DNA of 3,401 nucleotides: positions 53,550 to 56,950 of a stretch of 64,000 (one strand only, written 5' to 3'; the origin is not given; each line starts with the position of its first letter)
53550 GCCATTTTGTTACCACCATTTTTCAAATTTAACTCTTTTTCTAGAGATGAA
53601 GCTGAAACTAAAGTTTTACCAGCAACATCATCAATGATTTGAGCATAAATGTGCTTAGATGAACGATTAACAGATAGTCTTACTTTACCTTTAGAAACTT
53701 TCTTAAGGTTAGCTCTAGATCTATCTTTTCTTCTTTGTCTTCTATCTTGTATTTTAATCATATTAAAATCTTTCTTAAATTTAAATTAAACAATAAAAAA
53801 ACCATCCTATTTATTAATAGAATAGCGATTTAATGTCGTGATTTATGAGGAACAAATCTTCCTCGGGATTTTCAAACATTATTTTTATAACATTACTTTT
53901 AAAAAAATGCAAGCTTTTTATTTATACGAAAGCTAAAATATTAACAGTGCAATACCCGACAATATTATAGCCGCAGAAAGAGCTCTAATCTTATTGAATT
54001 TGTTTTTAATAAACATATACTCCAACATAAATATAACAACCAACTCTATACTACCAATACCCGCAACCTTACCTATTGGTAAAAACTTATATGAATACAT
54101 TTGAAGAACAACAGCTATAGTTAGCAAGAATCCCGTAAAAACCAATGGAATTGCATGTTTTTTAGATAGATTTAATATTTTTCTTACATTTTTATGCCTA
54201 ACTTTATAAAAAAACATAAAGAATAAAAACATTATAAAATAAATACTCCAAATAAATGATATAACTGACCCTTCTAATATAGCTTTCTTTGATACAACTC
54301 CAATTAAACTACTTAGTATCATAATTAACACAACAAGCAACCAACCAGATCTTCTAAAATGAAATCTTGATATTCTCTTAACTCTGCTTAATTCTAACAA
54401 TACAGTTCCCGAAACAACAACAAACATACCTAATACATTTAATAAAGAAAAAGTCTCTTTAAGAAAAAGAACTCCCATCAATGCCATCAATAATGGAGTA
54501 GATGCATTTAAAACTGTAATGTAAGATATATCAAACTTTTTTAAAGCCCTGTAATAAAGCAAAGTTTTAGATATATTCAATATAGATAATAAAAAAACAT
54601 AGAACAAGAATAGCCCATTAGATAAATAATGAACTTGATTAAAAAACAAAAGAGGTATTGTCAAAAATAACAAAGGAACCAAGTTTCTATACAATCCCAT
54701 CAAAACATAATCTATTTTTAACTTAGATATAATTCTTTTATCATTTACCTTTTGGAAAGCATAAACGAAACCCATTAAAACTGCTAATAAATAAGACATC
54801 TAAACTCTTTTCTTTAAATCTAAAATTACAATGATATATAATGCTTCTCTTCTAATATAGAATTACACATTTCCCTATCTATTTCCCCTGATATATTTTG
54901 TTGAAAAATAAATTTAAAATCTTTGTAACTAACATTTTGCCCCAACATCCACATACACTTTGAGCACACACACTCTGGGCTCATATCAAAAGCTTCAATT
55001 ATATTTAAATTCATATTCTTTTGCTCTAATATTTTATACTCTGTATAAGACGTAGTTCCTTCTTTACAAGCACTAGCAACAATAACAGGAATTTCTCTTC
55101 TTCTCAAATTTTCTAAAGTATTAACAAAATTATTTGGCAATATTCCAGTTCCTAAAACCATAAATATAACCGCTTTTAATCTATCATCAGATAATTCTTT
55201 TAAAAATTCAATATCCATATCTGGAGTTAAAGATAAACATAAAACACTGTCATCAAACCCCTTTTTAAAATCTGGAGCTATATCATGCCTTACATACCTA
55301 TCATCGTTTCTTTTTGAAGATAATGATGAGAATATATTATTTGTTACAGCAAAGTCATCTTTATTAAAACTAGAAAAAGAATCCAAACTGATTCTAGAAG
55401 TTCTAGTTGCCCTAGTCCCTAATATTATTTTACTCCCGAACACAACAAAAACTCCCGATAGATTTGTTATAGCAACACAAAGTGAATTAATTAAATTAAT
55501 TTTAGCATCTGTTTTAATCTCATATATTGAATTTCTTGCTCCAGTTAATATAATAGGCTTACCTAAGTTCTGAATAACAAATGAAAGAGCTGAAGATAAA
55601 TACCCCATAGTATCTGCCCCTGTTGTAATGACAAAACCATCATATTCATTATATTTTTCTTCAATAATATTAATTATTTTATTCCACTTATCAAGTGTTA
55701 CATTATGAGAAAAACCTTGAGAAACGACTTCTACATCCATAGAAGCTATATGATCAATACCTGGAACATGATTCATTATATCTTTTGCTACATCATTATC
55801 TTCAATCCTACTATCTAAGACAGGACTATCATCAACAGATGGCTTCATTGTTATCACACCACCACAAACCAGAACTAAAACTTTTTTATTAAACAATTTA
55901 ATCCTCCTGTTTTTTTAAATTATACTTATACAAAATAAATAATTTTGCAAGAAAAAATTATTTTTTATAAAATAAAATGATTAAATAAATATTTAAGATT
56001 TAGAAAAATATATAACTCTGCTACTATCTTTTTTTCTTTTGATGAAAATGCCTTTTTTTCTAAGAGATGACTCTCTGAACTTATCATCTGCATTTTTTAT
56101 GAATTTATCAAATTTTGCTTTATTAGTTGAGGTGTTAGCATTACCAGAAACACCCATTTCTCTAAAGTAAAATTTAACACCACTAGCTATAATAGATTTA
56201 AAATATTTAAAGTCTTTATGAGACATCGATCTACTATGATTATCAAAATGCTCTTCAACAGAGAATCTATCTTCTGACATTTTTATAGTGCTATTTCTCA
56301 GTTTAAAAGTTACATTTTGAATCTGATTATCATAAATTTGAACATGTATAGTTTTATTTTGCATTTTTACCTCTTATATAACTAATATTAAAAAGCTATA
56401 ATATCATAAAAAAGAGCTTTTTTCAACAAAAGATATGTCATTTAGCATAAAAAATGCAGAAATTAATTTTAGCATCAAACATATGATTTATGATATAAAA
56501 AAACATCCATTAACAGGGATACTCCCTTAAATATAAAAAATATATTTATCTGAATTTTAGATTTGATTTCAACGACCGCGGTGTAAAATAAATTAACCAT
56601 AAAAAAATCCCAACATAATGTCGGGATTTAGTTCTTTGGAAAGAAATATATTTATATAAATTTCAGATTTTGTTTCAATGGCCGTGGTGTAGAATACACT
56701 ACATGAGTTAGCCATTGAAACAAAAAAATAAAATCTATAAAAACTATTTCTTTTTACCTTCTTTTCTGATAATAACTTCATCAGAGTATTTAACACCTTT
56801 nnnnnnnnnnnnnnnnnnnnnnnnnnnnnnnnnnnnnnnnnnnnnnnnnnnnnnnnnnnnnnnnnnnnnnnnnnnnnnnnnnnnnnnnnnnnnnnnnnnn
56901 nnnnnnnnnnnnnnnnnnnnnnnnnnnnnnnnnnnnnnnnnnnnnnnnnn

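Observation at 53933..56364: Three-gene cassette inside the spc operon: orphan protein, asparaginase-like protein with Thr-to-Val at the nucleophile motif, and EamA exporter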

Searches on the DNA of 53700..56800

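Call 73: search_rna_families(source=window, start=53700, end=56800, threshold=evalue, max_evalue=1)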
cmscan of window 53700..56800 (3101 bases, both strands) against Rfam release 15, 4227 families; matches with E-value up to 1: 1.
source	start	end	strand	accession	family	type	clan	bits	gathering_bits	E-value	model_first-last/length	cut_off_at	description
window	56080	56162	-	RF01905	HOTAIR_2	Gene; lncRNA;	-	21.8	60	0.031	1-69/69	no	HOTAIR conserved region 2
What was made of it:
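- Tried and rejected: A permissive Rfam search gave only a chance lncRNA hit (call 73).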

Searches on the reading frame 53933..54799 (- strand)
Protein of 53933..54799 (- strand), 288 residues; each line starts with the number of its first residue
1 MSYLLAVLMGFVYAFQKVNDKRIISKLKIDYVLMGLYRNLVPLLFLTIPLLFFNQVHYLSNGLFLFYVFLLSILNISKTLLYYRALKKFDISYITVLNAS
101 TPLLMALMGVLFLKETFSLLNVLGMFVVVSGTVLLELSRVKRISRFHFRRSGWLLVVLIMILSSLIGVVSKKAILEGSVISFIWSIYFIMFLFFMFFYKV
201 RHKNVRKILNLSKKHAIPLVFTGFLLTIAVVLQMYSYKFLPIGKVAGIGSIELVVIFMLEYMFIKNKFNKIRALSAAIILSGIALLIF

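Call 3: search_protein_families(library=pfam, proteins=[window:53933-54799:-], max_evalue=0.1)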
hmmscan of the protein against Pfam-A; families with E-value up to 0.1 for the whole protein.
window:53933-54799:- (288 aa): 4 families
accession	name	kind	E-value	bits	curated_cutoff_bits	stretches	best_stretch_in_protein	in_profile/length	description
PF00892.27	EamA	-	4.6e-24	85.7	28.2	2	3-135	4-133/135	EamA-like transporter family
PF10639.15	TMEM234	-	0.0016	19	30.1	1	69-135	44-112/113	Putative transmembrane family 234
PF03151.22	TPT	-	0.0036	17.2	30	1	56-285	57-289/291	Triose-phosphate Transporter family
PF16913.11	PUNUT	-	0.011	15.5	30.6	1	189-286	46-144/321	Purine nucleobase transmembrane transport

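Call 4: search_protein_families(library=ncbifam, proteins=[window:53933-54799:-], max_evalue=0.1)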
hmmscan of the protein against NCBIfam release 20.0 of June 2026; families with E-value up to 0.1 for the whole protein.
window:53933-54799:- (288 aa): 7 families
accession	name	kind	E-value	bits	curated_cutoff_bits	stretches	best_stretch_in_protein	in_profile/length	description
TIGR03340.1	phn_DUF6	hypoth_equivalog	3.8e-11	43.2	288.15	1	45-285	40-280/281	phosphonate utilization associated putative membrane protein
TIGR00950.1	2A78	equivalog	6e-07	29.1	230.2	1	4-132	131-263/264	carboxylate/amino acid/amine transporter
NF051481.1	EbrA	exception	0.00016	22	160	1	89-136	57-103/104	SMR family multidrug efflux transporter EbrA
NF033469.1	SMR_qac_bcrB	exception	0.0013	19.3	205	1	95-138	61-104/105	quaternary ammonium compound efflux SMR transporter BcrB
NF051482.1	EbrB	exception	0.005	17.5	160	1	83-138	48-104/105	SMR family multidrug efflux transporter EbrB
NF000148.1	SMR_qac_pB8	exception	0.019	15.6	200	1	91-136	58-102/110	Qac-pB8 family quaternary ammonium compound efflux SMR transporter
NF008512.1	PRK11431.1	equivalog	0.094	13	126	0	216-284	29-98/104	quaternary ammonium compound efflux SMR transporter SugE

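Call 44: find_homologous_proteins(query=window:53933-54799:-, max_evalue=0.00001)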
Query window:53933-54799:- (288 aa): 2 proteins with E <= 0.00001 among 3534 candidates.
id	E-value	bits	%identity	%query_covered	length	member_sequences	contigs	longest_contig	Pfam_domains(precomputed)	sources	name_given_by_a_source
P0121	9.9e-167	572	100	100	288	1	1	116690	PF00892.27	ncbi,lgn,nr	ncbi:MAG: DMT family transporter [Alphaproteobacteria bacterium]|nr:DMT family transporter [Alphapro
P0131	2.2e-92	328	55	100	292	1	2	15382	PF00892.27,PF10639.16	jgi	-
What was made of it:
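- Closest known: EamA/DMT small-metabolite transporters. Different: There are no relatives at E<=1e-5 apart from the partner-linked orthologs (call 44).
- Exclusivity: in 5.8 billion proteins the EamA protein has only that ortholog at E<=1e-5 (call 44).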

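Call 67: find_related_loci(query=A4, collection=metagenome_contigs, flank=8000)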
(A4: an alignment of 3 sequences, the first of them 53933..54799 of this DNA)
Query A4 (288 aa) in metagenome_contigs; peptide patterns used: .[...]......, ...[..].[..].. (x = any residue, [..] = any of these).
600 stretches matched a pattern, but none encodes a relative of the query by tblastn (E <= 1e-3).

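Call 70: search_protein_families(library=padloc, proteins=[window:53933-54799:-], max_evalue=0.01)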
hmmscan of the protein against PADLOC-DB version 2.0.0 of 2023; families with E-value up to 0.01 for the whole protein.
window:53933-54799:- (288 aa): 0 families
